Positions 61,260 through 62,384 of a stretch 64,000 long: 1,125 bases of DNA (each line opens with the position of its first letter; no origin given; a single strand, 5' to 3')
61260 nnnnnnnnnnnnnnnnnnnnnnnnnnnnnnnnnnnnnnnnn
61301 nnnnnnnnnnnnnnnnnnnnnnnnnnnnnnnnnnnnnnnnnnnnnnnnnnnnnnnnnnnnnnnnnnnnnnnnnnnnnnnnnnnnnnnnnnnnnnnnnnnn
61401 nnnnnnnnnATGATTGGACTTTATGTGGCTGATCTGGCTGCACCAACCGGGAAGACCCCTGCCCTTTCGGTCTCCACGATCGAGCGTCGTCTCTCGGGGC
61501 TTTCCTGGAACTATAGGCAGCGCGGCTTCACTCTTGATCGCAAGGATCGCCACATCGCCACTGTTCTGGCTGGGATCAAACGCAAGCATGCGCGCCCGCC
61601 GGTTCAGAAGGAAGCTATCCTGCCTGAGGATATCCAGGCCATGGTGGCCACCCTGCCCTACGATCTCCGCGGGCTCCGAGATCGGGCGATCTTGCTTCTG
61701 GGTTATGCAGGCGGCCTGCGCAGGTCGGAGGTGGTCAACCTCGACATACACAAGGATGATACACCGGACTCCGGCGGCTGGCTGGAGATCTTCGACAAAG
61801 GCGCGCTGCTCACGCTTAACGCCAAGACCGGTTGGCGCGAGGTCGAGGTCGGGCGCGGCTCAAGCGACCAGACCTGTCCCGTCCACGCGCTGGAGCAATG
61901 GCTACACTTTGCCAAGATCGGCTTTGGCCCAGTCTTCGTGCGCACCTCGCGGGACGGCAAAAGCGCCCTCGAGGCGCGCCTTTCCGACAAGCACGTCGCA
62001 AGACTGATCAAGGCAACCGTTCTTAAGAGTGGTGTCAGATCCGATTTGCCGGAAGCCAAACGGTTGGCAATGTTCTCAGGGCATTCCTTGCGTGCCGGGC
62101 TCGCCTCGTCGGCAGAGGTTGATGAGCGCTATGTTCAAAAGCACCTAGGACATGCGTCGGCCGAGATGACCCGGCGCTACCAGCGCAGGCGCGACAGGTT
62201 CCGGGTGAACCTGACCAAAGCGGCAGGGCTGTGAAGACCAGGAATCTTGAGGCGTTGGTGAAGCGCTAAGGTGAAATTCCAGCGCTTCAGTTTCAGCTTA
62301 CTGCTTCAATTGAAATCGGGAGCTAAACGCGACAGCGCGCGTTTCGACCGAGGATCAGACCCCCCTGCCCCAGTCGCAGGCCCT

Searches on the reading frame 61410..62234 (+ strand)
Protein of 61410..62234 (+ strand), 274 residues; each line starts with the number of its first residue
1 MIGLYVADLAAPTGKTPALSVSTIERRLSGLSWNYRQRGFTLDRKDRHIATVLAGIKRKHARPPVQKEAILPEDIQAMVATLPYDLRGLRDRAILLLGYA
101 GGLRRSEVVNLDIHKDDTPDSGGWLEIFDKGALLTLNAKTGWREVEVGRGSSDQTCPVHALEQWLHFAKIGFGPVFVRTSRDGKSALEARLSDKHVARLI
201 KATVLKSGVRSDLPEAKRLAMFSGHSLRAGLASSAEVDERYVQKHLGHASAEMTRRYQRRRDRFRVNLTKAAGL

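Call 75: search_protein_families(library=pfam, proteins=[window:61410-62234:+], max_evalue=0.00001)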
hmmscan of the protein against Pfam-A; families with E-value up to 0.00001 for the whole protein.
window:61410-62234:+ (274 aa): 1 family
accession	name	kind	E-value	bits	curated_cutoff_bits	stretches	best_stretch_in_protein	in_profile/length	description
PF00589.27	Phage_integrase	-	1.2e-14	54.9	27.1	1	71-261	4-169/172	Phage integrase family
